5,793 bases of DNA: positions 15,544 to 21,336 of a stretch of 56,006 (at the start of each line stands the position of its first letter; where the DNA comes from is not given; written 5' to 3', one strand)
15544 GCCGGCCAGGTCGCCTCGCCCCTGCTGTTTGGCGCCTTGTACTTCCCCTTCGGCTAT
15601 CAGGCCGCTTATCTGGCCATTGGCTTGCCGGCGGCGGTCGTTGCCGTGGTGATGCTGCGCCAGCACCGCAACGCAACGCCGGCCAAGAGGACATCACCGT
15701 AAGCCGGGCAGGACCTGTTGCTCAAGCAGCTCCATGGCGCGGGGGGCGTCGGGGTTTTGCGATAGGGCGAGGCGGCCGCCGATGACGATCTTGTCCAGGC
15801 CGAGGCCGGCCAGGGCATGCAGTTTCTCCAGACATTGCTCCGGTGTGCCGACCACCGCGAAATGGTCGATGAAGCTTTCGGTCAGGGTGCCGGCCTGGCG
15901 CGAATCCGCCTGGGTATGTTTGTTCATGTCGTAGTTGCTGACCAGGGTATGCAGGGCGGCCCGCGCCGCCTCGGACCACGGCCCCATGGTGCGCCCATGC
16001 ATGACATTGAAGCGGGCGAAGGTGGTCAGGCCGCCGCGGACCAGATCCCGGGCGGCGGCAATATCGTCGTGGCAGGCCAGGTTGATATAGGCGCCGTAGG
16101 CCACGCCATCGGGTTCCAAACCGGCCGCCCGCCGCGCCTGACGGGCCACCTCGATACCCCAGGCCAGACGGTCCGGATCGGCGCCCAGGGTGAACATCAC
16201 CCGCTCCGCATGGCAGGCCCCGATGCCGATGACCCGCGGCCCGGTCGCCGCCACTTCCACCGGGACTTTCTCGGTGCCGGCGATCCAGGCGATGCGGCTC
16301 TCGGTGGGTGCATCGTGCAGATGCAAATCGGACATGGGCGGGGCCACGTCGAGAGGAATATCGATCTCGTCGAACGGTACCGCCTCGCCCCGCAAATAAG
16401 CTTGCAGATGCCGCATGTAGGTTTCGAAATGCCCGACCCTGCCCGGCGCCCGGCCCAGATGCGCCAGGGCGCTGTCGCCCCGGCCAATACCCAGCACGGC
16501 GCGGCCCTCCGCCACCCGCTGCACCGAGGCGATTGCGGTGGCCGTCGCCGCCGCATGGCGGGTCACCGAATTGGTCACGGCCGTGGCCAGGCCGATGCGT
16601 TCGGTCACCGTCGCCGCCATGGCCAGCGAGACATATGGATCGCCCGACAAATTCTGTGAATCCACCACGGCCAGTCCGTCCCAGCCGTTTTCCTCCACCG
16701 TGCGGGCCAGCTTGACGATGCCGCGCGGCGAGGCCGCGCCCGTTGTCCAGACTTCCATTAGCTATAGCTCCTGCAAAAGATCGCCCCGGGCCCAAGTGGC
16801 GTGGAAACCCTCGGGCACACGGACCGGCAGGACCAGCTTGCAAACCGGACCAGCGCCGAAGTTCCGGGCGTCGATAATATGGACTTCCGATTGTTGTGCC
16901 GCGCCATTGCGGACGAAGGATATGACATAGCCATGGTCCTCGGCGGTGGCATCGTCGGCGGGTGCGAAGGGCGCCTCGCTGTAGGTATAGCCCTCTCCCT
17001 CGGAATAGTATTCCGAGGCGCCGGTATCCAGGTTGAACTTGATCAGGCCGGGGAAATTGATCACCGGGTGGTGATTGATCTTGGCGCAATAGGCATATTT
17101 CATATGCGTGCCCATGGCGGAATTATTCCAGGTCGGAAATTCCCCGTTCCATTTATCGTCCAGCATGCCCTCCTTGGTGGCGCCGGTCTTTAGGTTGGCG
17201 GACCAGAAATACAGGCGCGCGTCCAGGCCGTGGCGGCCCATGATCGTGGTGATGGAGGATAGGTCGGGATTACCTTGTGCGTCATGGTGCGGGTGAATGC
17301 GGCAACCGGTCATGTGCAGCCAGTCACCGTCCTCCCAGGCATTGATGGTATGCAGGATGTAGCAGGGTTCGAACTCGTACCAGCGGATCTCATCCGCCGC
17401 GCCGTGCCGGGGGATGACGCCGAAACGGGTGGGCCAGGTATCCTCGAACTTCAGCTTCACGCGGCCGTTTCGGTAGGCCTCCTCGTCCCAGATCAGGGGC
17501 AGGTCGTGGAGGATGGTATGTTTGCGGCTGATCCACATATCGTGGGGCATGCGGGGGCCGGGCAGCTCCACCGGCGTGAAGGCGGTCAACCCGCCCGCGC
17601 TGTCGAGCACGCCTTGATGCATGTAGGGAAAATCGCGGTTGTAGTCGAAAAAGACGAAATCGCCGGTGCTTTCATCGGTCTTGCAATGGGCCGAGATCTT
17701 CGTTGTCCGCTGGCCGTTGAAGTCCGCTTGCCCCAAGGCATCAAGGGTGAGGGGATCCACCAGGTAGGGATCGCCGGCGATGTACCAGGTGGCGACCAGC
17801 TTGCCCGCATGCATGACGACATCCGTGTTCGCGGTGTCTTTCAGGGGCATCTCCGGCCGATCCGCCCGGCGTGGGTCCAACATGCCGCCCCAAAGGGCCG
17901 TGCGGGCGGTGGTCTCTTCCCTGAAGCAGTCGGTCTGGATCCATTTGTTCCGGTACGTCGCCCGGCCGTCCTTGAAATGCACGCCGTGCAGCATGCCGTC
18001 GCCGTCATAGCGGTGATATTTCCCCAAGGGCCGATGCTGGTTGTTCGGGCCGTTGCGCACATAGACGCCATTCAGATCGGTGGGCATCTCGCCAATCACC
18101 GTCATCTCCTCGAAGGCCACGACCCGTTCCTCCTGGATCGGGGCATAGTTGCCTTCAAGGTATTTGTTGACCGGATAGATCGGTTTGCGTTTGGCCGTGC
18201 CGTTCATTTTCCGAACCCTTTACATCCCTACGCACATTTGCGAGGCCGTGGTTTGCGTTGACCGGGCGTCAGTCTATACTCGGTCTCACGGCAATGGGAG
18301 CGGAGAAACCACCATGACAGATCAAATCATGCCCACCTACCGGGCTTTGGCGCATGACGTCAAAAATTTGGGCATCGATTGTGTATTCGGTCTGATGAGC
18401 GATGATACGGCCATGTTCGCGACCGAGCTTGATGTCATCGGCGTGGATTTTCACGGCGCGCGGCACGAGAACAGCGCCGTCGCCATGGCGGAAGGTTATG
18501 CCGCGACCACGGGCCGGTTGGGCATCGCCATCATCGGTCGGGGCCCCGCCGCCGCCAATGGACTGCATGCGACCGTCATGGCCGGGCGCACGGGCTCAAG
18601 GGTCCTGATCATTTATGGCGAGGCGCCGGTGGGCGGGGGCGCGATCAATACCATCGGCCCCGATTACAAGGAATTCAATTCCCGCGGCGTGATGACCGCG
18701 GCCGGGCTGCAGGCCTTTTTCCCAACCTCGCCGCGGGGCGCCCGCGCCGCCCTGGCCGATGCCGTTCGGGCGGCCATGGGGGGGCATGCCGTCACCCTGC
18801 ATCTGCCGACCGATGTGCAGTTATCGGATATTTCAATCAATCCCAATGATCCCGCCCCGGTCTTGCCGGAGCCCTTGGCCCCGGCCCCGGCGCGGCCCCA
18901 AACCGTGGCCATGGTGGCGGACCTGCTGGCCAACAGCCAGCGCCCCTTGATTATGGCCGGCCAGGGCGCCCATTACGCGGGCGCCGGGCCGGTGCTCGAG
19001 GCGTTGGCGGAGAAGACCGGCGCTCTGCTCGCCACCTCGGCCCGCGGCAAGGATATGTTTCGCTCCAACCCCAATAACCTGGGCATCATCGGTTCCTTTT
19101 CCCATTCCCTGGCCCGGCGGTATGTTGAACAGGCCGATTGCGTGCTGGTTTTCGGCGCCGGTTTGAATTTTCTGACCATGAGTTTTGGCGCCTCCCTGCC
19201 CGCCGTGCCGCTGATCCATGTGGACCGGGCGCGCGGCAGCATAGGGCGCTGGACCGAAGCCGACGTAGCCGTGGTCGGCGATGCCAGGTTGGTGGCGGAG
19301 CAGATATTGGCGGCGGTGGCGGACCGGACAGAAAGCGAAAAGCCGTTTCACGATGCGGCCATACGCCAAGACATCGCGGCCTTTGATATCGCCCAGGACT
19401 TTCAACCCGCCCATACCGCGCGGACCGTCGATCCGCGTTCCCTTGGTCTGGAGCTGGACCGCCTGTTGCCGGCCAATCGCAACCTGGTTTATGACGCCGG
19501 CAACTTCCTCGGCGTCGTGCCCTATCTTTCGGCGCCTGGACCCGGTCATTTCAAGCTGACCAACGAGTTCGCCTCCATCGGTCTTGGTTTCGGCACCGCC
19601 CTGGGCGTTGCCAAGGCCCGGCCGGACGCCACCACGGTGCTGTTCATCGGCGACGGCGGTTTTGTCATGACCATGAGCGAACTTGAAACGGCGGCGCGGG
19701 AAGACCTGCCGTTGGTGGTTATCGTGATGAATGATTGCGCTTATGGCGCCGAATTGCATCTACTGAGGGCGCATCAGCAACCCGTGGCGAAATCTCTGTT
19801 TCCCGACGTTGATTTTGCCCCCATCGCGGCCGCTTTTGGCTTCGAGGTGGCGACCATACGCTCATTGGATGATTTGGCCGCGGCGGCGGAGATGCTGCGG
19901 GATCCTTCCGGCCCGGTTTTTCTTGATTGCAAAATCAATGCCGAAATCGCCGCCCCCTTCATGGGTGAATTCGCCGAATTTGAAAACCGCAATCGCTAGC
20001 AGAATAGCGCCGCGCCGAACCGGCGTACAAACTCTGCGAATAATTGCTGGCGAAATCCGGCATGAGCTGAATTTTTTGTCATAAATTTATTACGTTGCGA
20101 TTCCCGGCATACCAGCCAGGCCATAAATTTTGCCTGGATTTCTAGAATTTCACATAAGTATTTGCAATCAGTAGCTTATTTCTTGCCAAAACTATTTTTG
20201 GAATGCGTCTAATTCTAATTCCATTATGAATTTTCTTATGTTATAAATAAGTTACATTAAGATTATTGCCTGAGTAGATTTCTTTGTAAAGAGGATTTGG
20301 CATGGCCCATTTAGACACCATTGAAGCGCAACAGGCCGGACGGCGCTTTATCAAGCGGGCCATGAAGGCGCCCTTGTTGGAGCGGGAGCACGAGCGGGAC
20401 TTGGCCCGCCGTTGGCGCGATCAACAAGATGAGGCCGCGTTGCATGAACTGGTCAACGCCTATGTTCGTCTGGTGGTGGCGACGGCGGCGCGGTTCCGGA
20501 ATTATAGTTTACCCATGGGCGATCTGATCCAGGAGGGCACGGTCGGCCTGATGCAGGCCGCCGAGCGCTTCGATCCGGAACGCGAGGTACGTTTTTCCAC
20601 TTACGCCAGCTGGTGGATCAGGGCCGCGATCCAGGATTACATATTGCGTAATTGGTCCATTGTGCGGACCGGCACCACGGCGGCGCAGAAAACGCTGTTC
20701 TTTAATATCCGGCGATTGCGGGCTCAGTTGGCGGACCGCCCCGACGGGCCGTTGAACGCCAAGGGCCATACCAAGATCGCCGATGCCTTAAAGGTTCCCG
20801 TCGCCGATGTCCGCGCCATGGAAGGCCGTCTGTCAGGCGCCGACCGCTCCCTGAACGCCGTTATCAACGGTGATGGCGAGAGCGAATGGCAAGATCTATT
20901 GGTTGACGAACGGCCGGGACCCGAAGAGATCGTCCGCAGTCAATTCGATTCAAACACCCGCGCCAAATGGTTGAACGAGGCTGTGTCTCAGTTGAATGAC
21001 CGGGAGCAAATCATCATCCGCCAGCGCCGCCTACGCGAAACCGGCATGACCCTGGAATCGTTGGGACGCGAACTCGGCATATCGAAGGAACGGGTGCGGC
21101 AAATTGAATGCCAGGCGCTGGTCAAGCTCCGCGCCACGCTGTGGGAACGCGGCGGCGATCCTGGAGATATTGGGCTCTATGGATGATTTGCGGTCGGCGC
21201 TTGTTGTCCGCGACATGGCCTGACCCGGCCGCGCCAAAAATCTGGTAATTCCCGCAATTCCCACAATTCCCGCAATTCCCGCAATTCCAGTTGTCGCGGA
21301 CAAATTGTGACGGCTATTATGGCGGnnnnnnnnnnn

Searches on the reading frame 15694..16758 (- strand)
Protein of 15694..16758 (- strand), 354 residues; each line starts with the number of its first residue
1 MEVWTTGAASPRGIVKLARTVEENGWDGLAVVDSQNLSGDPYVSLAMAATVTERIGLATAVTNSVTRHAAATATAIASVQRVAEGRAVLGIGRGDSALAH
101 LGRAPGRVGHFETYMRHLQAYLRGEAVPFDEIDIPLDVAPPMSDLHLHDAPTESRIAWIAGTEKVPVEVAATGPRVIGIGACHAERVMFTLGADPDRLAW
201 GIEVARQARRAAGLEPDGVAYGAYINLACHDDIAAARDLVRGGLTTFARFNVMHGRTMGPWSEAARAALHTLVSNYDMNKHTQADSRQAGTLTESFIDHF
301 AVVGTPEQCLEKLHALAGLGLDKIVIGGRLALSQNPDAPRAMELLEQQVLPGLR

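Call 69: search_protein_families(library=ncbifam, max_evalue=1e-20, proteins=[window:15694-16758:-])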
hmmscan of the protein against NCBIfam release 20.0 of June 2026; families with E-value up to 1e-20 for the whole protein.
window:15694-16758:- (354 aa): 3 families
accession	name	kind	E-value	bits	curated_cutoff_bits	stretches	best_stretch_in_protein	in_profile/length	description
TIGR03842.1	F420_CPS_4043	hypoth_equivalog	4.2e-35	121.4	295.45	1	8-326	9-307/329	TIGR03842 family LLM class F420-dependent oxidoreductase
NF002619.0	PRK02271.1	equivalog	6.7e-33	114.4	276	1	13-349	15-324/329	5,10-methylenetetrahydromethanopterin reductase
TIGR03555.1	F420_mer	equivalog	5.2e-27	95.1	348.7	1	13-351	13-325/325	5,10-methylenetetrahydromethanopterin reductase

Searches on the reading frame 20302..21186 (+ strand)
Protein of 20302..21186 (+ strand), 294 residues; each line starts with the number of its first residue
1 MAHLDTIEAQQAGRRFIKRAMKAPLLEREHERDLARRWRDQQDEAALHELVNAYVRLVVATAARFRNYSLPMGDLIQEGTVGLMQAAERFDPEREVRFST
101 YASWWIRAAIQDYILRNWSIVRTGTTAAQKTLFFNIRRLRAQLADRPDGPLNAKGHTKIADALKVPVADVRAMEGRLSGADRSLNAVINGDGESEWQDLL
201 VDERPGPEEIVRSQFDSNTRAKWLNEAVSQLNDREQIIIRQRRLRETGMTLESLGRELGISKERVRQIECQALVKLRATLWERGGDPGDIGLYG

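Call 12: search_protein_families(library=pfam, proteins=[window:20302-21186:+])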
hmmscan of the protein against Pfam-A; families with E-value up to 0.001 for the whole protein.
window:20302-21186:+ (294 aa): 2 families
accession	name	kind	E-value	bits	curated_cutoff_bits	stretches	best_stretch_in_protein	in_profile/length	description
PF04542.20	Sigma70_r2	-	2.3e-21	75.8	24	1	50-118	1-69/71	Sigma-70 region 2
PF04545.22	Sigma70_r4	-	1.2e-14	54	24.1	1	228-278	2-50/50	Sigma-70, region 4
